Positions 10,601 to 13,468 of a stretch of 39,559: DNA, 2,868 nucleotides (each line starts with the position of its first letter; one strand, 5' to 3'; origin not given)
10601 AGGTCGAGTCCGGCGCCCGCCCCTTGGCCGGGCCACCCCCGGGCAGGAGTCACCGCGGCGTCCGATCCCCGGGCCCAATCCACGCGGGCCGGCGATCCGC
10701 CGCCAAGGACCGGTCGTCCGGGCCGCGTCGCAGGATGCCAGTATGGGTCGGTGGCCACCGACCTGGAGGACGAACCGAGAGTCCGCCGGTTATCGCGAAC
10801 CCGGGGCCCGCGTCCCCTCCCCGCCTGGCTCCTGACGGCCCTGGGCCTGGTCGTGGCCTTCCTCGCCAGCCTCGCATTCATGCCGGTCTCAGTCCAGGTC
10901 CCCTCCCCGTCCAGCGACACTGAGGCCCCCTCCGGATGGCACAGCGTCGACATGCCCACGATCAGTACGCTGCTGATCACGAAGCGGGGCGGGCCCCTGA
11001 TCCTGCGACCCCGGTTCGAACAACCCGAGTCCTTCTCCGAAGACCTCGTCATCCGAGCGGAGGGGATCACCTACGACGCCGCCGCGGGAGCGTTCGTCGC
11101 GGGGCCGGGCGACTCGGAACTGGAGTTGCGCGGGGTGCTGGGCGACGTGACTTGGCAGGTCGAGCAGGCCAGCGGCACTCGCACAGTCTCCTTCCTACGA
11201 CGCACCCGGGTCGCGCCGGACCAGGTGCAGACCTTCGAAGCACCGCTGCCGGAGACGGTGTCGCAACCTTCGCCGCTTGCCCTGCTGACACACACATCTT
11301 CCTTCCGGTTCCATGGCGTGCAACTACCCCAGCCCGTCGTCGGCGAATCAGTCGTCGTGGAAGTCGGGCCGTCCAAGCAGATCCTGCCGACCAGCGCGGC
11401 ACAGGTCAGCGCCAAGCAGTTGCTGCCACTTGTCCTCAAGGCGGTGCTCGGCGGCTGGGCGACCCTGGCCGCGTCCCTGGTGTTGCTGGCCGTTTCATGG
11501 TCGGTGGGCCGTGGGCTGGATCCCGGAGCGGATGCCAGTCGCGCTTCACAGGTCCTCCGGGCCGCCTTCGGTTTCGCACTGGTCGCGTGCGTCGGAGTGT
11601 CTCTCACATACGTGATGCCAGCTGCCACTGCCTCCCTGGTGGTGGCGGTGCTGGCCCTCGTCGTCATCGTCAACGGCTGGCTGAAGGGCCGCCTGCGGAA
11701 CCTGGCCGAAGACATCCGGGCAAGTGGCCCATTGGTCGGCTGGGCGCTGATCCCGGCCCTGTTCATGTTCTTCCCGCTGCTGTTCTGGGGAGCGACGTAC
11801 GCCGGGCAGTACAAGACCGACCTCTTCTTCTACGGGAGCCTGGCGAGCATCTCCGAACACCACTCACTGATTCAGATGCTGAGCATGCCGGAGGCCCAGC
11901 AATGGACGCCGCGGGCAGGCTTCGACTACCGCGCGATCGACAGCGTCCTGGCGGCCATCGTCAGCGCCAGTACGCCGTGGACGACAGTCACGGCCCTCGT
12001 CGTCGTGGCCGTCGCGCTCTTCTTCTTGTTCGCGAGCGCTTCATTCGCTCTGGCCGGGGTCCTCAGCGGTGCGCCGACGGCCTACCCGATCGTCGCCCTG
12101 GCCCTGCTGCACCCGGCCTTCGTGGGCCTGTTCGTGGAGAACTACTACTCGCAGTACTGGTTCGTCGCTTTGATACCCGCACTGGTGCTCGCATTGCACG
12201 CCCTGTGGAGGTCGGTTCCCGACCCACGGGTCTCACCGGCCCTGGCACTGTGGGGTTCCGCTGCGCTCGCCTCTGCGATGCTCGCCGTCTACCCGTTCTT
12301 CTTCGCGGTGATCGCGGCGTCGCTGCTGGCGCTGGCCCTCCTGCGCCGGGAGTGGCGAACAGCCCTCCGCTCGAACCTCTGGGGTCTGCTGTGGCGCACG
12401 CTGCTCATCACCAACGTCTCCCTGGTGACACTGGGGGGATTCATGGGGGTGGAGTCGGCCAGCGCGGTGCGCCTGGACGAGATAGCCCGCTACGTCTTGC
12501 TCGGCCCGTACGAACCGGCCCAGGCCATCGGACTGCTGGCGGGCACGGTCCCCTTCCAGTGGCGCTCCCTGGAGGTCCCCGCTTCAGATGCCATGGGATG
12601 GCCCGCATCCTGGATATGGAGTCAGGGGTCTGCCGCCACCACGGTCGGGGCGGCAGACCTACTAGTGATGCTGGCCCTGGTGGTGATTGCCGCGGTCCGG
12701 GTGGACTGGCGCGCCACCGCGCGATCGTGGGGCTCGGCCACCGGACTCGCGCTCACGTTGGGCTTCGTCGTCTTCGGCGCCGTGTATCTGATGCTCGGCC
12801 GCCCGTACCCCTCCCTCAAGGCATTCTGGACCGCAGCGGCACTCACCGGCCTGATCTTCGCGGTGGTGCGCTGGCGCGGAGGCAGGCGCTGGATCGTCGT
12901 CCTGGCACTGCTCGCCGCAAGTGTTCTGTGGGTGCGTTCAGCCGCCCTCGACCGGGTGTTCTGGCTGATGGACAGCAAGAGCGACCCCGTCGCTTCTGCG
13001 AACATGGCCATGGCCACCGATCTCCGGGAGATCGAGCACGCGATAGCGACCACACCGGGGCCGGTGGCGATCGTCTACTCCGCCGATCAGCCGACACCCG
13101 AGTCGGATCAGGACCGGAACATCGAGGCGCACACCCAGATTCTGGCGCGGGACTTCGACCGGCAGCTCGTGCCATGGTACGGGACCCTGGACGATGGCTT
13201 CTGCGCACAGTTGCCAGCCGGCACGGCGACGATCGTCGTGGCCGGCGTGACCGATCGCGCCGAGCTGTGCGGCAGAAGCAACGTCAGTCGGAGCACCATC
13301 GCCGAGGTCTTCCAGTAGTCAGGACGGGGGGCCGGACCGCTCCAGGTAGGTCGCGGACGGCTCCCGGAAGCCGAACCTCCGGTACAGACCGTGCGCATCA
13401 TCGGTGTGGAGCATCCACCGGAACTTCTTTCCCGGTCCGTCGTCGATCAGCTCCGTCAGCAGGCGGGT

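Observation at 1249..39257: Hybrid envelope-glycan cluster: ABC-exported rhamnose-type backbone plus three separate lipid-linked sugar donor modules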

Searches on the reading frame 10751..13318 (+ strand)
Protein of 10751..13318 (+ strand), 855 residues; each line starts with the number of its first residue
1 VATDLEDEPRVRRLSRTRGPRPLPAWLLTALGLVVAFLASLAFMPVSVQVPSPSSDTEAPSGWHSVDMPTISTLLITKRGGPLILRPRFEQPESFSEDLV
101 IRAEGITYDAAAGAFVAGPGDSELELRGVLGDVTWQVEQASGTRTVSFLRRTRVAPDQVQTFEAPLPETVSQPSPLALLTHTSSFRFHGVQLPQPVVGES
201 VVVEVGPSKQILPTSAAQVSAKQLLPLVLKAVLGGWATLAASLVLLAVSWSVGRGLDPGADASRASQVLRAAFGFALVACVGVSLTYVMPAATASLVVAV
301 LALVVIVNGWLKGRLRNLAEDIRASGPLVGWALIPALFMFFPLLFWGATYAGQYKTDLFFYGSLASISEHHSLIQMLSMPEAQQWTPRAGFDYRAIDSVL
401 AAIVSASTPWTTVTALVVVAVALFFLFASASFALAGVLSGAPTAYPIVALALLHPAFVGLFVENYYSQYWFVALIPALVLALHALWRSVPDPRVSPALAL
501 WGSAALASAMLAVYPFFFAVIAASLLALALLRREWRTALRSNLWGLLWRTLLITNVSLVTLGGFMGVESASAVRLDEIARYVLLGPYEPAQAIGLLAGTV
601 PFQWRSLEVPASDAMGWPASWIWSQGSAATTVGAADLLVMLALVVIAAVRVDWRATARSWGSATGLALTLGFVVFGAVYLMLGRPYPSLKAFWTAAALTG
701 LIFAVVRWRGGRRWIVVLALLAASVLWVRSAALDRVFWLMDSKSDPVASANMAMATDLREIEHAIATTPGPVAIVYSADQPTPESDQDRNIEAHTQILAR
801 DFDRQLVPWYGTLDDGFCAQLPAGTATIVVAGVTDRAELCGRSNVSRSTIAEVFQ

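Call 8: search_protein_families(library=pfam, proteins=[window:10751-13318:+], max_evalue=0.001)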
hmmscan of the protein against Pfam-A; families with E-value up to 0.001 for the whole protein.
window:10751-13318:+ (855 aa): 0 families

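Call 14: search_protein_families(library=ncbifam, proteins=[window:10751-13318:+], max_evalue=0.001)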
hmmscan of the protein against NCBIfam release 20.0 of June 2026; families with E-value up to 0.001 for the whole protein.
window:10751-13318:+ (855 aa): 0 families

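Call 18: find_homologous_proteins(query=window:10751-13318:+, max_evalue=0.001)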
Query window:10751-13318:+ (855 aa): 5 proteins with E <= 0.001 among 8000 candidates.
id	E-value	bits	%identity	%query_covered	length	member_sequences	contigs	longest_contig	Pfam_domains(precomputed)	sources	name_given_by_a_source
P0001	0.0e+0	1704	100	92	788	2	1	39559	-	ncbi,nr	ncbi:MAG TPA: hypothetical protein PLT68_00050 [Actinomycetota bacterium]|nr:hypothetical protein [A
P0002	4.4e-238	811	49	97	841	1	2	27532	-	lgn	-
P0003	7.5e-194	665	43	100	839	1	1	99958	-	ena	-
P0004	8.0e-94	334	32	100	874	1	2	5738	-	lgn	-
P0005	7.6e-90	321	32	96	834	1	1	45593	-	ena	-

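Call 19: find_encoding_contigs(protein=P0003, flank=10000, max_places=2)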
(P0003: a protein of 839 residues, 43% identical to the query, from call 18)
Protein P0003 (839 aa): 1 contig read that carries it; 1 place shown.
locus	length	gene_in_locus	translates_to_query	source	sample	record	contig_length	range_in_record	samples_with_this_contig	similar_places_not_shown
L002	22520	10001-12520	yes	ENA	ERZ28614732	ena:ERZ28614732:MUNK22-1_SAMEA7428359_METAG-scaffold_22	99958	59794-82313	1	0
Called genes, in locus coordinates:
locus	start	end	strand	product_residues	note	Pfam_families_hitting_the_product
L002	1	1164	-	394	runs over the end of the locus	PF05893:LuxC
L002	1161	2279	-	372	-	PF04443:LuxE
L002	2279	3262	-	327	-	PF02779:Transket_pyr, PF02780:Transketolase_C, PF17147:PFOR_II (weak)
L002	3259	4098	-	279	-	PF13292:DXP_synthase_N (weak), PF00456:Transketolase_N, PF00676:E1_dh (faint)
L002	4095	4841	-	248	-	PF00106:adh_short, PF01370:Epimerase (weak), PF08659:KR, PF13561:adh_short_C2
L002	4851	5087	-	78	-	-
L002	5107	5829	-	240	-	-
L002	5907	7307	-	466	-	PF00501:AMP-binding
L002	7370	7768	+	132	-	-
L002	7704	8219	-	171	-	-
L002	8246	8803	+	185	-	-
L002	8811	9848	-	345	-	PF13524:Glyco_trans_1_2 (faint), PF13692:Glyco_trans_1_4 (weak), PF22772:WsaF_C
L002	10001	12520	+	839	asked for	-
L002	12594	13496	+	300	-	PF13489:Methyltransf_23, PF08241:Methyltransf_11, PF08242:Methyltransf_12, PF13649:Methyltransf_25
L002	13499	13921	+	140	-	PF00583:Acetyltransf_1, PF13508:Acetyltransf_7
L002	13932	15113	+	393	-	PF01041:DegT_DnrJ_EryC1, PF00155:Aminotran_1_2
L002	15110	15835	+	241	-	PF00535:Glycos_transf_2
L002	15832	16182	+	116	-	PF10066:DUF2304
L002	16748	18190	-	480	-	PF13727:CoA_binding_3, PF02397:Bac_transf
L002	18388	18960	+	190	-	PF00908:dTDP_sugar_isom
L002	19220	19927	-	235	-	PF00106:adh_short, PF01370:Epimerase, PF08659:KR, PF13460:NAD_binding_10, PF13561:adh_short_C2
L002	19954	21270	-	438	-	PF01565:FAD_binding_4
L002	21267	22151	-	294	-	PF01040:UbiA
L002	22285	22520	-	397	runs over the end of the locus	PF02449:Glyco_hydro_42 (faint)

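Call 20: find_encoding_contigs(protein=P0002, flank=10000, max_places=2)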
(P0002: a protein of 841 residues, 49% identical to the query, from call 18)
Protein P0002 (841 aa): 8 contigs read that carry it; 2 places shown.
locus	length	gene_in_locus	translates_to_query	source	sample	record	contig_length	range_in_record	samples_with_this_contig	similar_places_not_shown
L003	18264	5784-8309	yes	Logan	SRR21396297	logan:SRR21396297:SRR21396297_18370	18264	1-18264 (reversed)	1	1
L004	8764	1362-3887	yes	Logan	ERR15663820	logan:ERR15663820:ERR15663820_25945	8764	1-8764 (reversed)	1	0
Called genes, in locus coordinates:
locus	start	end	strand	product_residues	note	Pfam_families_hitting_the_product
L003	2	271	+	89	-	?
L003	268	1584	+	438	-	PF01565:FAD_binding_4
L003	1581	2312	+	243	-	PF00106:adh_short, PF01370:Epimerase, PF08659:KR, PF13460:NAD_binding_10, PF13561:adh_short_C2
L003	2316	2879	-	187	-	PF00908:dTDP_sugar_isom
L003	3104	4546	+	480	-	PF13727:CoA_binding_3, PF02397:Bac_transf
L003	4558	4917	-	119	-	PF10066:DUF2304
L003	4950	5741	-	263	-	PF00535:Glycos_transf_2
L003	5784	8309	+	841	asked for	-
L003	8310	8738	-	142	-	PF00583:Acetyltransf_1, PF13673:Acetyltransf_10, PF13508:Acetyltransf_7, PF08445:FR47 (weak)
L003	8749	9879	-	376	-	PF01041:DegT_DnrJ_EryC1, PF00155:Aminotran_1_2 (weak), PF00266:Aminotran_5 (weak)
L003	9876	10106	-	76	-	-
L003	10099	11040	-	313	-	PF00535:Glycos_transf_2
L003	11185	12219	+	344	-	PF22772:WsaF_C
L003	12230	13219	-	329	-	PF00535:Glycos_transf_2, PF13641:Glyco_tranf_2_3 (weak)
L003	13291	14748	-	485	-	-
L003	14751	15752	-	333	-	PF13524:Glyco_trans_1_2 (weak), PF13692:Glyco_trans_1_4, PF00534:Glycos_transf_1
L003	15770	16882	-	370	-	PF02353:CMAS, PF05175:MTS (weak), PF13489:Methyltransf_23, PF07021:MetW (weak), PF13847:Methyltransf_31, PF08241:Methyltransf_11, PF08242:Methyltransf_12, PF13649:Methyltransf_25, +1 more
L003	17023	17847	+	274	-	PF01061:ABC2_membrane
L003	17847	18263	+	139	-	?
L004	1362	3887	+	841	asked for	-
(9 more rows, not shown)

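Call 21: find_encoding_contigs(protein=P0005, flank=10000, max_places=2)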
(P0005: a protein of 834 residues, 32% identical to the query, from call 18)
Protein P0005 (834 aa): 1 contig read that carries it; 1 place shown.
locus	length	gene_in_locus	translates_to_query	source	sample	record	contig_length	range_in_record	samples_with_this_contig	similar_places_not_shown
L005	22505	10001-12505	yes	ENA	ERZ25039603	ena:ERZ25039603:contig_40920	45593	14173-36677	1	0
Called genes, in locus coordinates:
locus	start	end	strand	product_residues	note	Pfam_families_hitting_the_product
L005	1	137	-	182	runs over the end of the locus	-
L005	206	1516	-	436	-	PF13578:Methyltransf_24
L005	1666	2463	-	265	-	PF01156:IU_nuc_hydro (weak)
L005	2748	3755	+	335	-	PF13649:Methyltransf_25 (weak)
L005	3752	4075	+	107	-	-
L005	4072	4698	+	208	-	-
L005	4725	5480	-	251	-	PF05175:MTS (faint), PF13489:Methyltransf_23, PF13847:Methyltransf_31, PF08241:Methyltransf_11, PF08242:Methyltransf_12, PF13649:Methyltransf_25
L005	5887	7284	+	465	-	-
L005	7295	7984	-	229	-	PF00535:Glycos_transf_2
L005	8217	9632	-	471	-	-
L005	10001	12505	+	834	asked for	-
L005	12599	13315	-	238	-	PF00535:Glycos_transf_2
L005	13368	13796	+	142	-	PF00665:rve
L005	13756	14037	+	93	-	PF13683:rve_3 (weak), PF13333:rve_2 (weak)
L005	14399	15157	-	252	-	PF07705:CARDB (weak), PF22544:HYDIN_VesB_CFA65-like_Ig (weak)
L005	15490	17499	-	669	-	PF07995:GSDH, PF19077:Big_13 (weak), PF07705:CARDB (weak), PF22544:HYDIN_VesB_CFA65-like_Ig (weak)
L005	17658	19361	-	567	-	PF01731:Arylesterase (faint), PF08450:SGL (faint), PF08816:Ivy (faint), PF07676:PD40 (faint), PF15702:HPS6 (faint), PF22494:choice_anch_I (faint), PF10282:Lactonase, PF07705:CARDB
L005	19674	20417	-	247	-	PF00687:Ribosomal_L1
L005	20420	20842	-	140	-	PF03946:Ribosomal_L11_N, PF00298:Ribosomal_L11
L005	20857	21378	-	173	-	PF02357:NusG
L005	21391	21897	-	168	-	PF00584:SecE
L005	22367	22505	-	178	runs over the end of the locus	-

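Call 24: search_solved_structures(query=window:10751-13318:+, max_evalue=10)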
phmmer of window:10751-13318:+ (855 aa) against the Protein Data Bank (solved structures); distinct sequences matched with E-value up to 10: 0.

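Call 37: search_protein_representatives(protein=window:10751-13318:+)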
Query: 855 residues. Proteins with E-value up to 0.001 (for the whole library): 49; up to 1e-10: 40; up to 1e-30: 32. The best 49 are listed.
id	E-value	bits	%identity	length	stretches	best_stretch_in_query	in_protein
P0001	0.0e+00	1704.4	100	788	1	68-855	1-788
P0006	2.6e-114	399.9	36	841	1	25-854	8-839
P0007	1.5e-109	384.2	47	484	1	422-855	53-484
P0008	2.1e-101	357.2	37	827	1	28-854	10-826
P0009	3.3e-91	323.5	34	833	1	29-854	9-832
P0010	1.7e-90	321.1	34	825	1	24-854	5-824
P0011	4.2e-87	309.9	33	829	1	27-853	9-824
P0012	1.1e-85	305.2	33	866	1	32-855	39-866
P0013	3.6e-83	296.9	31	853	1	26-803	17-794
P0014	8.7e-82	292.3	34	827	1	37-852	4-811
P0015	2.1e-80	287.7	33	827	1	30-853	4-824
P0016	2.9e-80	287.3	31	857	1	15-792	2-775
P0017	1.1e-79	285.4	31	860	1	27-842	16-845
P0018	4.4e-77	276.8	32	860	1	14-855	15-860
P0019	6.4e-77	276.2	31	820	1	32-848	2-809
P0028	1.4e-60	222.2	29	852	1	33-818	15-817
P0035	2.0e-37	145.6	25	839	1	32-854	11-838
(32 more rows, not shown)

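Call 40: search_solved_structures(query=A1, max_evalue=10)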
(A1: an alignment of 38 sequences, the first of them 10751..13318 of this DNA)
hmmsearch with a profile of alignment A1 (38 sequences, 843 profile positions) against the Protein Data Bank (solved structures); distinct sequences matched with E-value up to 10: 10.
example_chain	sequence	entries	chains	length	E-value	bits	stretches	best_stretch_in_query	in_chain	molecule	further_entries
8eqm_U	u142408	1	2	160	0.6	11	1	210-266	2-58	Photosystem II 12 kDa extrinsic protein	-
1aog_A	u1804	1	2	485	0.94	10.3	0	93-228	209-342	TRYPANOTHIONE REDUCTASE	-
1bzl_A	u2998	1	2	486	0.95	10.3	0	93-228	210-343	TRYPANOTHIONE REDUCTASE (OXIDIZED FORM)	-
1gxf_A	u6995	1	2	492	0.98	10.2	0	93-228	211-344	TRYPANOTHIONE REDUCTASE (OXIDIZED FORM)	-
4new_A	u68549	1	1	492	0.98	10.2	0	93-228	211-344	Trypanothione reductase, putative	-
1nda_A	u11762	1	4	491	1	10.2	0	93-229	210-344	TRYPANOTHIONE OXIDOREDUCTASE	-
8voj_D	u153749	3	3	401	1.5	9.6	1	34-166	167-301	REST corepressor 1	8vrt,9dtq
6tuy_B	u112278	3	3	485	1.8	9.4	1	34-166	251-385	REST corepressor 1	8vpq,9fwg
2xaf_B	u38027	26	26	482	1.8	9.4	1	34-166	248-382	REST COREPRESSOR 1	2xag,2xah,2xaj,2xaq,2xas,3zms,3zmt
5n6y_C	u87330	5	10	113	2.3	9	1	762-802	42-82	Nitrogenase vanadium-iron protein delta chain | Vanadium nitrogenase, delta subunit, VnfG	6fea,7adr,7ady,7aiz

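Call 41: search_protein_families(library=pfam, alignment_id=A1, max_evalue=0.1)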
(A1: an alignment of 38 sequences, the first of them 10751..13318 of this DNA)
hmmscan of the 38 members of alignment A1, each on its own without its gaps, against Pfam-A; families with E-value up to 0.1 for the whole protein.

A. member 1, window:10751-13318:+ (855 aa): 0 families

B. families by the number of members that match (of 38 scanned): 7 families
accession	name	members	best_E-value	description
PF09843.14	DUF2070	1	0.0019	Predicted membrane protein (DUF2070)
PF06522.17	B12D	1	0.023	NADH-ubiquinone reductase complex 1 MLRQ subunit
PF21257.3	PHD_ash2p_like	1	0.027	ASH2, PHD zinc finger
PF12725.13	DUF3810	1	0.033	Protein of unknown function (DUF3810)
PF19885.4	DUF6358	1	0.04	Family of unknown function (DUF6358)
PF21808.2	Dynamin-like_hel_bact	1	0.075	Bacterial dynamin-like protein, helical domain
PF21185.3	RecD_N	1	0.097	RecBCD enzyme subunit RecD, N-terminal domain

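Call 54: find_encoding_contigs(protein=P0006, flank=10000, max_places=1)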
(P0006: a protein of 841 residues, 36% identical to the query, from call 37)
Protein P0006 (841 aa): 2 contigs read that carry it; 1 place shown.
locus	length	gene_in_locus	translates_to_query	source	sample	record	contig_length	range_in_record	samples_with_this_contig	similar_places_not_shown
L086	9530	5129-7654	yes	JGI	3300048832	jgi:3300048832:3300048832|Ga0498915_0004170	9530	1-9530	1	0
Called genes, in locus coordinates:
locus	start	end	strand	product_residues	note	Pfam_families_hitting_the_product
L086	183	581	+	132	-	PF14524:Wzt_C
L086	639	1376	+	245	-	PF01156:IU_nuc_hydro (weak)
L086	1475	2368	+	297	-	-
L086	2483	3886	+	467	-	PF03062:MBOAT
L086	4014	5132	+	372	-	PF16822:ALGX (weak)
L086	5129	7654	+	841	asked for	-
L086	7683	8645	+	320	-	PF00535:Glycos_transf_2, PF13641:Glyco_tranf_2_3 (weak)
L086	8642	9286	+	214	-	PF13489:Methyltransf_23 (weak), PF13649:Methyltransf_25, PF08241:Methyltransf_11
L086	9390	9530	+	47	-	?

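Call 60: predict_structure(alignment_id=A1)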
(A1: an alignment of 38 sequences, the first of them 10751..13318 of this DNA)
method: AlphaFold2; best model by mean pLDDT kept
length: 855 residues; sequences in the alignment: 38
mean_pLDDT: 92.5   pTM: 0.93
mean pLDDT of the five models: 92.5, 90.9, 90.9, 90.8, 89.9
residues with pLDDT >= 90: 712; 70-90: 117; 50-70: 10; < 50: 16
segments of 3 or more residues with pLDDT < 50: 1-4, 6-8, 10-18
pLDDT, mean of each block of 10 residues (from residue 1): 43 47 81 96 97 87 93 96 94 89 96 95 96 94 93 92 94 94 95 85 94 88 97 97 98 95 95 98 97 98 98 95 94 97 97 93 96 94 82 91 97 98 98 92 92 98 96 98 81 84 98 95 96 92 96 91 80 93 93 95 91 95 94 91 96 94 96 98 96 98 94 93 97 96 89 93 96 95 89 96 89 92 95 94 92 96
secondary structure, 60 per line:
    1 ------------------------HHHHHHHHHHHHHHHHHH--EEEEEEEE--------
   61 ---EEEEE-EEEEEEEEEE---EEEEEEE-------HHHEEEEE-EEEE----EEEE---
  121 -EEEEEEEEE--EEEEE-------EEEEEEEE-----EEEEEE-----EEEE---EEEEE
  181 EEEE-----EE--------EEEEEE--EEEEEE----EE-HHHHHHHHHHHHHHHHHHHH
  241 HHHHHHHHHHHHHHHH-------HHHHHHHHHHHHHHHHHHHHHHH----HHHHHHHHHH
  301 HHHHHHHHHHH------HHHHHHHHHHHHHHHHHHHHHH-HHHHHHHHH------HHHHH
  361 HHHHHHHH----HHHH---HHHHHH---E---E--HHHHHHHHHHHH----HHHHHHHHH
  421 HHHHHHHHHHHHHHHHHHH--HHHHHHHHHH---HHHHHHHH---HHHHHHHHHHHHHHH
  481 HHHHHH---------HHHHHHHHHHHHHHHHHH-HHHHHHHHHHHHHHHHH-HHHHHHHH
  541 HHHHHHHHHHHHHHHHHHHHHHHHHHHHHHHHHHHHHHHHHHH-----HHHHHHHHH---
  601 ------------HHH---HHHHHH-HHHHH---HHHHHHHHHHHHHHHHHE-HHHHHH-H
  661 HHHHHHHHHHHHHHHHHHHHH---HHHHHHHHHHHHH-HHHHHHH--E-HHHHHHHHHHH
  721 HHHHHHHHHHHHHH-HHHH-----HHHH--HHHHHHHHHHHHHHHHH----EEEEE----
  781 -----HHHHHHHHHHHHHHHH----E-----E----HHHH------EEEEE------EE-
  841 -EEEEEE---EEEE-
elements in order (helices of 4 or more, strands of 3 or more residues): H25-42 E45-52 E64-68 E70-79 E83-89 E100-104 E106-109 E114-117 E122-130 E133-137 E145-152 E158-163 E169-172 E176-184 E200-205 E208-213 H221-256 H264-286 H291-311 H318-339 H341-349 H356-368 H373-376 H380-385 H396-407 H412-439 H442-451 H455-462 H466-486 H496-513 H515-531 H533-583 H589-597 H619-624 H626-630 H634-650 H653-658 H660-681 H685-697 H699-705 H710-734 H736-739 H745-748 H751-767 E772-776 H786-801 H817-820 E827-831 E842-847 E851-854
